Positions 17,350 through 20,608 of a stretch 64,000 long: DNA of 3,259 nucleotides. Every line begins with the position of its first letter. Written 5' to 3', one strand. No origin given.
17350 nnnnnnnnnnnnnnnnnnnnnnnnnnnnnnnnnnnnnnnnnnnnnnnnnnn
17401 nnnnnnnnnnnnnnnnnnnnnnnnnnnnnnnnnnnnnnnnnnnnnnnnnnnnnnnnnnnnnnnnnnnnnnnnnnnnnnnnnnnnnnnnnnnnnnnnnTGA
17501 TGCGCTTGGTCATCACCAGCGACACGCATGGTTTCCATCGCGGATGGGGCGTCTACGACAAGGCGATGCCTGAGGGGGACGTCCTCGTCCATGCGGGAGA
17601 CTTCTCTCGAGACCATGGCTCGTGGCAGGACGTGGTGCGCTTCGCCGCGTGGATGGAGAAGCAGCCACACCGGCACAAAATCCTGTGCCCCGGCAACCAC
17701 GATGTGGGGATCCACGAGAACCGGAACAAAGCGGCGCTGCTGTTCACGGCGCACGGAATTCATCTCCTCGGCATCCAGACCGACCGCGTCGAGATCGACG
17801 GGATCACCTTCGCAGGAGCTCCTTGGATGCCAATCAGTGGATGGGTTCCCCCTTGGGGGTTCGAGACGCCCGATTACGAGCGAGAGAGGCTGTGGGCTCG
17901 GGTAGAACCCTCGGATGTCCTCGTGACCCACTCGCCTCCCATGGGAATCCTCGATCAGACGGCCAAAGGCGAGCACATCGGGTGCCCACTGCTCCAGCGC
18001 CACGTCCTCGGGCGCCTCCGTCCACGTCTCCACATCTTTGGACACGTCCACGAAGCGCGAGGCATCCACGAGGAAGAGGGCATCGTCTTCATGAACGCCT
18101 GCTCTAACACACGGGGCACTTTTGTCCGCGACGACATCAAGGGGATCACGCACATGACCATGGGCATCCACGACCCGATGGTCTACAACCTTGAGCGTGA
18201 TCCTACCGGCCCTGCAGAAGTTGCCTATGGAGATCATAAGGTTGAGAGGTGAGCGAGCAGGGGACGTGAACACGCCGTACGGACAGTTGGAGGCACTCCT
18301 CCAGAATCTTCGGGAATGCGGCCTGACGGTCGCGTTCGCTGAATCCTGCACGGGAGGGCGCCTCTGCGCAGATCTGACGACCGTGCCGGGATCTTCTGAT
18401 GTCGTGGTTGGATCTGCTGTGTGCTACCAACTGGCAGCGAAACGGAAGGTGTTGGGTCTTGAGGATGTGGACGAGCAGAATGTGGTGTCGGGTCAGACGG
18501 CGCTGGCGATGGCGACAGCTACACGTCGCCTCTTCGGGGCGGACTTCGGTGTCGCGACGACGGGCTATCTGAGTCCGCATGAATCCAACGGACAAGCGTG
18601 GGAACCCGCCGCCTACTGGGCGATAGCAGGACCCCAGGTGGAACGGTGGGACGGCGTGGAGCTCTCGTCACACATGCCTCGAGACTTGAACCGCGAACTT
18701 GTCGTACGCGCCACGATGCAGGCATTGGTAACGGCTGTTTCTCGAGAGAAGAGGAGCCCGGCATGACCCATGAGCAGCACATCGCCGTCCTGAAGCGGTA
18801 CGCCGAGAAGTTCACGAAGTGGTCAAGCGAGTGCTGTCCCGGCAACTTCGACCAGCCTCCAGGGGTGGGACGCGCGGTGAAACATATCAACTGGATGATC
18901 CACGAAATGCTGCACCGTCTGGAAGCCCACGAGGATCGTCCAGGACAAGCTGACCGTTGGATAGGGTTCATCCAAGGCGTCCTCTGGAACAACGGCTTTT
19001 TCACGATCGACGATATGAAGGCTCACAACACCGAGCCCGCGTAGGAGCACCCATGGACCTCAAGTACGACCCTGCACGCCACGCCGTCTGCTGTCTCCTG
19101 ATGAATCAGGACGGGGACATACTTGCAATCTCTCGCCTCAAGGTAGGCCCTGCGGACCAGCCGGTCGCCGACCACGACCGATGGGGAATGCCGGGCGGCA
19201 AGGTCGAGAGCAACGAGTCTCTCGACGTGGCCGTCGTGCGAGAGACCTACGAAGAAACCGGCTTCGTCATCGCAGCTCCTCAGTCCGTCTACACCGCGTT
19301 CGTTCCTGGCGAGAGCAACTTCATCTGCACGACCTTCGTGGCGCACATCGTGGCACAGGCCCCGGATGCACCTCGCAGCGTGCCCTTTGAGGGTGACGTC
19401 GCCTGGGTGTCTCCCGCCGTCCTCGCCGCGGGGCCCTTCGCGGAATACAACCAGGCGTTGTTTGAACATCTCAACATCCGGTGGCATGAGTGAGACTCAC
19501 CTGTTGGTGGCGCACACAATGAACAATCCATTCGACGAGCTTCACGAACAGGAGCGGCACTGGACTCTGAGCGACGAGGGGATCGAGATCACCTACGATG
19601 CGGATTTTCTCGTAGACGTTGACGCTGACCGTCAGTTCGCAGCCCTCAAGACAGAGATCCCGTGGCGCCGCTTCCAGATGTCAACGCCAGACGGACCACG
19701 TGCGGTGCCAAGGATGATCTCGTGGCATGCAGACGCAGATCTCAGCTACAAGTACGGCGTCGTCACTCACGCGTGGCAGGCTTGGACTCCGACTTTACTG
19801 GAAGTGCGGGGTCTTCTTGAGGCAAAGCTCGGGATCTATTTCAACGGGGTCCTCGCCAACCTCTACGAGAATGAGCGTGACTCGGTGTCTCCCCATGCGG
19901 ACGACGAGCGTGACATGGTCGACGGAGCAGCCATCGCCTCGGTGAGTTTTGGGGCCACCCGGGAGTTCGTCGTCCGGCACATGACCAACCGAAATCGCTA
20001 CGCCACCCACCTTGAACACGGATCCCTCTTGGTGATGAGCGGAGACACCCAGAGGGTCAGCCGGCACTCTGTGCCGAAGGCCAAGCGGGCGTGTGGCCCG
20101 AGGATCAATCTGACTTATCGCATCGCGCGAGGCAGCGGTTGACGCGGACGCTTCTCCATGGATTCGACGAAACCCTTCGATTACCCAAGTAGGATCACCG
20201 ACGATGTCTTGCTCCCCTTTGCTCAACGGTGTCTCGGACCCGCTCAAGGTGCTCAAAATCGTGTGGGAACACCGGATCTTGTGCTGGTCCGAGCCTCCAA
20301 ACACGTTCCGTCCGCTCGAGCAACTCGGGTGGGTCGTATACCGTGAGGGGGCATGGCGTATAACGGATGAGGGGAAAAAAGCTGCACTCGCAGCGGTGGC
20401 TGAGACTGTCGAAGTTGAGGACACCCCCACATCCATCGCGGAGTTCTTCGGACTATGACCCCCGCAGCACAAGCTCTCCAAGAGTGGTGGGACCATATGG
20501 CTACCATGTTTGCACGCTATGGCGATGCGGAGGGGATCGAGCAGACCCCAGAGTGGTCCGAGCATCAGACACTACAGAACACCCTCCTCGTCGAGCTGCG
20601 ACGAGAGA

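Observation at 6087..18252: Coherent RNA/tRNA end-healing and sealing toolkit: RtcB ligase, two calcineurin-type phosphoesterases, Thg1-like 3'-5' polymerase, putative Pol-beta nucleotidyltransferase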

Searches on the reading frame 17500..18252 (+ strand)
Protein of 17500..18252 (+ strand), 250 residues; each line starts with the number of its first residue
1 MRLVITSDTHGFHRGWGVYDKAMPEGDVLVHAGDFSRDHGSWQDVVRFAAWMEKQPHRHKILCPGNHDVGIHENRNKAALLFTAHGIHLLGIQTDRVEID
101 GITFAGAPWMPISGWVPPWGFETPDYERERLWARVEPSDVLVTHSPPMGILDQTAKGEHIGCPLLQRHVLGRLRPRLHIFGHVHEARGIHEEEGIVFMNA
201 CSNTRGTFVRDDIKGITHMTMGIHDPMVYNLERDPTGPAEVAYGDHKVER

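Call 4: search_protein_families(library=pfam, proteins=[window:17500-18252:+], max_evalue=0.01)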
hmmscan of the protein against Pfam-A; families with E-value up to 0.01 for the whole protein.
window:17500-18252:+ (250 aa): 2 families
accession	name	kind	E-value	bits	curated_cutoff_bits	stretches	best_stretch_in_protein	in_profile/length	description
PF00149.33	Metallophos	-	9.4e-13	49.5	21.5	1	1-185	1-190/191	Calcineurin-like phosphoesterase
PF12850.12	Metallophos_2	-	1.2e-06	29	27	1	1-204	1-136/154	Calcineurin-like phosphoesterase superfamily domain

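Call 5: search_protein_families(library=phrogs, proteins=[window:17500-18252:+], max_evalue=0.001)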
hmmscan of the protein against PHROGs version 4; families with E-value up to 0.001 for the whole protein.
window:17500-18252:+ (250 aa): 2 families
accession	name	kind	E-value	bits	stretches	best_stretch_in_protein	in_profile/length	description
phrog_1649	-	other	3.2e-14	53.3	1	1-203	36-270/308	metallo-phosphoesterase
phrog_547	-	other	3.8e-06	27.2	1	23-76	70-118/245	phosphoesterase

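Call 17: search_solved_structures(query=window:17500-18252:+, show_alignments=1, max_evalue=0.1)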
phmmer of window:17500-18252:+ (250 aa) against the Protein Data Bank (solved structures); distinct sequences matched with E-value up to 0.1: 3.
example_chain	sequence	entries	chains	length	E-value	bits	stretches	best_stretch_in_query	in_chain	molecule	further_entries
3rl4_A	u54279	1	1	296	8.3e-27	97.4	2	91-203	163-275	Metallophosphoesterase MPPED2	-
3rl3_A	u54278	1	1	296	2e-25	92.8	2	91-203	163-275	Metallophosphoesterase MPPED2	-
3rl5_A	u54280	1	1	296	1e-24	90.5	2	91-203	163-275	Metallophosphoesterase MPPED2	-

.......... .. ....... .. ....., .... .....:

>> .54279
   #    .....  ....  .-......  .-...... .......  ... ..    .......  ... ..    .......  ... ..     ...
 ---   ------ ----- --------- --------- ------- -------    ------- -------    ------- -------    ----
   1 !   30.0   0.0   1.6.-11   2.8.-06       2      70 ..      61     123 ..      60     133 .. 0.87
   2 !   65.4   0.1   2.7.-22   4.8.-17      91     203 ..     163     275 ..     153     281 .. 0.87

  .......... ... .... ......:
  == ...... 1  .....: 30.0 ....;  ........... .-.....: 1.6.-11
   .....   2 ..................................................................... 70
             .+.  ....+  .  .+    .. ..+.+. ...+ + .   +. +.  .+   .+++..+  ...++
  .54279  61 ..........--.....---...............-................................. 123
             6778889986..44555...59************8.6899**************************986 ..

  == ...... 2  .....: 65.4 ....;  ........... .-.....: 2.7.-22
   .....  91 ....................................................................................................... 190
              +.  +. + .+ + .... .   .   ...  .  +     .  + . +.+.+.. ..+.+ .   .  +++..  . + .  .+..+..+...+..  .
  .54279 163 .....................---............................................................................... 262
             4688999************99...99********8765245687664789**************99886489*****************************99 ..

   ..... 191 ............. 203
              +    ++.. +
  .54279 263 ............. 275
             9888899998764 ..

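Call 18: search_protein_families(library=ncbifam, proteins=[window:17500-18252:+], max_evalue=0.01)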
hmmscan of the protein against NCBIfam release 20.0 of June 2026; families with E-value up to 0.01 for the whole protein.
window:17500-18252:+ (250 aa): 1 family
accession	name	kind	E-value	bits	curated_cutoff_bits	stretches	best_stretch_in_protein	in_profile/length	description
TIGR00040.1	yfcE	subfamily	0.00044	20.4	56.25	1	1-97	1-89/158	YfcE family phosphodiesterase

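Call 59: search_dna_similar(query=window:17500-18252:+, collection=phages, mode=protein, max_rows=25, rows=spread)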
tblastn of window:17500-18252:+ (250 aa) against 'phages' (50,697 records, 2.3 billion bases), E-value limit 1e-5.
Records with a match: 86; places in all: 86; records where one place covers at least 80% of the query: 77.
Best place of each record, by identity: <60% 86.
By first word of the organism name: Flavobacterium 72; uncultured 6; Aeromonas 3; Bacteriophage 2; Tunturiibacter 1; Caudoviricetes 1; Stenotrophomonas 1.
By host as written in the record: Flavobacterium sp. BAL314 68; - 9; Flavobacterium sp. LMO8 4; Aeromonas hydrophila 2; Tunturiibacter psychrotolerans X4BP1 1; Stenotrophomonas maltophilia D1571 1; Aeromonas hydrophila subsp. hydrophila MCC2052 1.
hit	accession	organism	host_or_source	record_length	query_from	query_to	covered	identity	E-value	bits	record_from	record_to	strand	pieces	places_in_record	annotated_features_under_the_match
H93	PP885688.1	Tunturiibacter phage Tunturi_5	Tunturiibacter psychrotolerans X4BP1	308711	1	221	88%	38.2%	3e-33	132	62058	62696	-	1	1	metallo-phosphoesterase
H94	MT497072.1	Flavobacterium phage vB_FspP_elemoE_6-9C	Flavobacterium sp. BAL314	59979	7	232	90%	31.1%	8e-15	79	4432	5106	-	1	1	calcineurin-like phosphoesterase | hypothetical protein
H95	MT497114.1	Flavobacterium phage vB_FspP_elemoA_7-3A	Flavobacterium sp. BAL314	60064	7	232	90%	31.1%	8e-15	79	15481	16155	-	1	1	calcineurin-like phosphoesterase | hypothetical protein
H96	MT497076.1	Flavobacterium phage vB_FspP_elemoA_1-9B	Flavobacterium sp. BAL314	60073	7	232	90%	31.1%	8e-15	79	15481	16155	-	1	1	calcineurin-like phosphoesterase | hypothetical protein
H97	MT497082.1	Flavobacterium phage vB_FspP_elemoA_11-9B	Flavobacterium sp. BAL314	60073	7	232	90%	31.1%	8e-15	79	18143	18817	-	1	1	calcineurin-like phosphoesterase | hypothetical protein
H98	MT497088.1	Flavobacterium phage vB_FspP_elemoA_13-1E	Flavobacterium sp. BAL314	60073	7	232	90%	31.1%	8e-15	79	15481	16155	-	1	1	calcineurin-like phosphoesterase | hypothetical protein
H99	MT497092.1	Flavobacterium phage vB_FspP_elemoA_13-9B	Flavobacterium sp. BAL314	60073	7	232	90%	31.1%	8e-15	79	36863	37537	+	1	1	calcineurin-like phosphoesterase | hypothetical protein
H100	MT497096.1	Flavobacterium phage vB_FspP_elemoA_15-3B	Flavobacterium sp. BAL314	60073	7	232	90%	31.1%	8e-15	79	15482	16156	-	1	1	calcineurin-like phosphoesterase | hypothetical protein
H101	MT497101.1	Flavobacterium phage vB_FspP_elemoA_2-5B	Flavobacterium sp. BAL314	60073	7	232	90%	31.1%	8e-15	79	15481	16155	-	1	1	calcineurin-like phosphoesterase | hypothetical protein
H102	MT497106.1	Flavobacterium phage vB_FspP_elemoA_3-9A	Flavobacterium sp. BAL314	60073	7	232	90%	31.1%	8e-15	79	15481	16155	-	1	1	calcineurin-like phosphoesterase | hypothetical protein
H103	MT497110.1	Flavobacterium phage vB_FspP_elemoA_5-9A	Flavobacterium sp. BAL314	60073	7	232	90%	31.1%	8e-15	79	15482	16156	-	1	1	calcineurin-like phosphoesterase | hypothetical protein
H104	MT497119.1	Flavobacterium phage vB_FspP_elemoA_8-1A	Flavobacterium sp. BAL314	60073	7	232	90%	31.1%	8e-15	79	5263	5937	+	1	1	calcineurin-like phosphoesterase | hypothetical protein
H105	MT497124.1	Flavobacterium phage vB_FspP_elemoA_8-9B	Flavobacterium sp. BAL314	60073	7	232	90%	31.1%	8e-15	79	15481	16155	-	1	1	calcineurin-like phosphoesterase | hypothetical protein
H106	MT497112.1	Flavobacterium phage vB_FspP_elemoA_6-5A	Flavobacterium sp. BAL314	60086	7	232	90%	31.1%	8e-15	79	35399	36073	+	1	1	calcineurin-like phosphoesterase | hypothetical protein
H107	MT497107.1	Flavobacterium phage vB_FspP_elemoC_3-9B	Flavobacterium sp. BAL314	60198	7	232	90%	31.1%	8e-15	79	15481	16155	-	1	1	calcineurin-like phosphoesterase | hypothetical protein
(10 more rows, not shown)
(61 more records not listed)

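Call 60: get_annotated_region(hit=H93, flank=8000)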
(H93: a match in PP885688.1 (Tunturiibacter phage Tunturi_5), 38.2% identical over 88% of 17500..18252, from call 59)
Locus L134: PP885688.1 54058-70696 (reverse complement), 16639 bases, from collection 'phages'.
description: Tunturiibacter phage Tunturi_5, complete genome.
organism: Tunturiibacter phage Tunturi_5 (NCBI taxid 3378199)
taxonomy: Viruses; Duplodnaviria; Heunggongvirae; Uroviricota; Caudoviricetes
host: Tunturiibacter psychrotolerans X4BP1; source: soil; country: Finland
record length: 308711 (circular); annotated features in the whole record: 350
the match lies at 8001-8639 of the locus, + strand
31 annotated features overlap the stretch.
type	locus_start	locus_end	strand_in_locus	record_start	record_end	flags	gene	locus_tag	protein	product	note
CDS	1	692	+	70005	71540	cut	-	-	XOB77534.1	tail length tape measure protein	ORF91; gp91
CDS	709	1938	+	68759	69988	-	-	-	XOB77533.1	major head protein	ORF90; gp90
CDS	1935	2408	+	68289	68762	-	-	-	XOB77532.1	hypothetical protein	ORF89; gp89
CDS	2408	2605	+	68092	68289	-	-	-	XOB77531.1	hypothetical protein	ORF88; gp88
CDS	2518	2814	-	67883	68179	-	-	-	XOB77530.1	hypothetical protein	ORF87; gp87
CDS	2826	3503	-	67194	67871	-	-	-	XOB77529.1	hypothetical protein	ORF86; gp86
CDS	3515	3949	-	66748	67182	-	-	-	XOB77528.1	hypothetical protein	ORF85; gp85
CDS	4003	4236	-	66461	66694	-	-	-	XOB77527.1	hypothetical protein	ORF84; gp84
CDS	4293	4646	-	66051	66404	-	-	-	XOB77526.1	hypothetical protein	ORF83; gp83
CDS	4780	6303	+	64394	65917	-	-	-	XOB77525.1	virion structural protein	ORF82; gp82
CDS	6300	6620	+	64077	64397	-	-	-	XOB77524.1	hypothetical protein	ORF81; gp81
CDS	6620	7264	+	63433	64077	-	-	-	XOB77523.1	deoxynucleoside monophosphate kinase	ORF80; gp80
CDS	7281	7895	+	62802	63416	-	-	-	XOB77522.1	hypothetical protein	ORF79; gp79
CDS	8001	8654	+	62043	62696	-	-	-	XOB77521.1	metallo-phosphoesterase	ORF78; gp78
CDS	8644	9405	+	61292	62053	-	-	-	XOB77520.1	nucleoside deoxyribosyltransferase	ORF77; gp77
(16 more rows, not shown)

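Call 61: find_related_loci(query=window:17500-18252:+, collection=viral_contigs, flank=6000)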
Query window:17500-18252:+ (250 aa) in viral_contigs; peptide patterns used: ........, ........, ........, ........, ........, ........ (x = any residue, [..] = any of these).
No stretch of DNA in the collection matches any of the patterns.

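Call 63: find_related_loci(query=A2, collection=viral_contigs, flank=6000)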
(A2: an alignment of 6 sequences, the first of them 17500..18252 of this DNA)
Query A2 (250 aa) in viral_contigs; peptide patterns used: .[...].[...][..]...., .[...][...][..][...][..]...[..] (x = any residue, [..] = any of these).
600 stretches matched a pattern (row limit reached: there are more); 546 encode a relative of the query (tblastn E <= 1e-3); the best 80 are kept; 80 distinct loci.
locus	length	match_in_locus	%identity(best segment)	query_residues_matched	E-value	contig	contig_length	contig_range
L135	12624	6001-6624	39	1-212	1e-40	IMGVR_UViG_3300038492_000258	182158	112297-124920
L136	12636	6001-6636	39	2-205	3e-39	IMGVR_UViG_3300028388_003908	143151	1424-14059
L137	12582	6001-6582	40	1-205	4e-38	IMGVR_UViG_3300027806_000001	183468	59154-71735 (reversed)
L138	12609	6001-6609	35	1-212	2e-37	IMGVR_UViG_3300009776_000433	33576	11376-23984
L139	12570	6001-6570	35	2-200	1e-37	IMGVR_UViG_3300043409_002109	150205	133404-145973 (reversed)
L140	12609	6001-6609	35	1-212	2e-37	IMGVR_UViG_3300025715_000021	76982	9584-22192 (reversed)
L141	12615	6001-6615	38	1-206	8e-36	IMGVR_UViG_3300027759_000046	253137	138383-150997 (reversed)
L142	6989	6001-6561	41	1-201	2e-35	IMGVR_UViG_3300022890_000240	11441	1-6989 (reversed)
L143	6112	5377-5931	37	2-201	1e-34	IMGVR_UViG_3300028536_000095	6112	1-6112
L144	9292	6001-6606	38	1-204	1e-34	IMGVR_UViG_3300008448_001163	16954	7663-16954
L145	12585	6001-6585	32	2-205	4e-34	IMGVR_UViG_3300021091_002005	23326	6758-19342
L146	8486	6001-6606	39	1-204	3e-34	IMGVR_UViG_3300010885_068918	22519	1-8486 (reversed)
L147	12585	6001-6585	38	2-202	3e-37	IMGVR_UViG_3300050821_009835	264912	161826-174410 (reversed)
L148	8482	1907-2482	35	1-201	5e-34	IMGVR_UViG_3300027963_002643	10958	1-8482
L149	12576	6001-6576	38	2-201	5e-34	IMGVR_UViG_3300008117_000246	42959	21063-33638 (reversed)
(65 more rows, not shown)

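Call 72: search_solved_structures(query=A2, max_evalue=1)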
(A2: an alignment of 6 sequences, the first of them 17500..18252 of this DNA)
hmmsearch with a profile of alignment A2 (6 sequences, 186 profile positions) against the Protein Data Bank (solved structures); distinct sequences matched with E-value up to 1: 8.
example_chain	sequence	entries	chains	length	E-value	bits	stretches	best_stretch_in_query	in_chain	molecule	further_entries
3rl4_A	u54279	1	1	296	4.3e-51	176.7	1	2-183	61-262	Metallophosphoesterase MPPED2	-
3rl3_A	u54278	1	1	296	1.5e-49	171.7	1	2-183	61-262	Metallophosphoesterase MPPED2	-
3rl5_A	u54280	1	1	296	3.2e-48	167.3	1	2-183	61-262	Metallophosphoesterase MPPED2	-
5vjv_A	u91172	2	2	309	0.014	18.5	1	3-66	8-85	Rhizobiales-like phosphatase 2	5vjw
2xmo_A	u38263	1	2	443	0.089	15.9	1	17-65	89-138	LMO2642 PROTEIN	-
1xm7_A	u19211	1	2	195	0.18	14.9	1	4-74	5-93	hypothetical protein aq_1665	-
3te6_A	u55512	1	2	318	0.18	14.9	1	41-88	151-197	Regulatory protein SIR3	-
36qu_r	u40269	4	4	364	0.45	13.6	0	12-48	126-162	V-type proton ATPase subunit AP2 fragment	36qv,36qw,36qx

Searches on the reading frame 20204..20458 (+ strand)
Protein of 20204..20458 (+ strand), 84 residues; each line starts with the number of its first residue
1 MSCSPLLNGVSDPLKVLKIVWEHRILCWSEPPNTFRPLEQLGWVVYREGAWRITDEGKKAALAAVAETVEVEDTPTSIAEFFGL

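Call 78: search_protein_families(library=pfam, alignment_id=A4, max_evalue=0.001)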
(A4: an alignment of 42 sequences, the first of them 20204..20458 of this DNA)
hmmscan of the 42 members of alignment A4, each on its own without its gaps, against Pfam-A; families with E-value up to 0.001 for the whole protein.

A. member 1, window:20204-20458:+ (84 aa): 0 families

B. families by the number of members that match (of 42 scanned): 16 families
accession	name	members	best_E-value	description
PF04493.20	Endonuclease_5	1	1.8e-51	Endonuclease V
PF04011.17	LemA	1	2.5e-48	LemA family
PF18299.6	R2K_2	1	1.5e-37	ATP-grasp domain, R2K clade family 2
PF00707.27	IF3_C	1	3.2e-32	Translation initiation factor IF-3, C-terminal domain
PF00145.23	DNA_methylase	1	4e-32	C-5 cytosine-specific DNA methylase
PF05198.21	IF3_N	1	1.9e-29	Translation initiation factor IF-3, N-terminal domain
PF14243.11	R2K_3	1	9.2e-29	ATP-grasp domain, R2K clade family 3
PF04536.20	TPM_phosphatase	1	1.2e-28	TPM domain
PF13328.12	HD_4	1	1.1e-09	HD domain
PF03437.21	BtpA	1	8.1e-09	BtpA family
PF01966.28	HD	1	6e-08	HD domain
PF16473.11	Rv2179c-like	1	6.7e-05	3'-5' exoribonuclease Rv2179c-like domain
PF03567.20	Sulfotransfer_2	1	6.9e-05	Sulfotransferase family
PF00929.31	RNase_T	1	0.00016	Exonuclease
PF13191.12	AAA_16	1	0.00029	AAA ATPase domain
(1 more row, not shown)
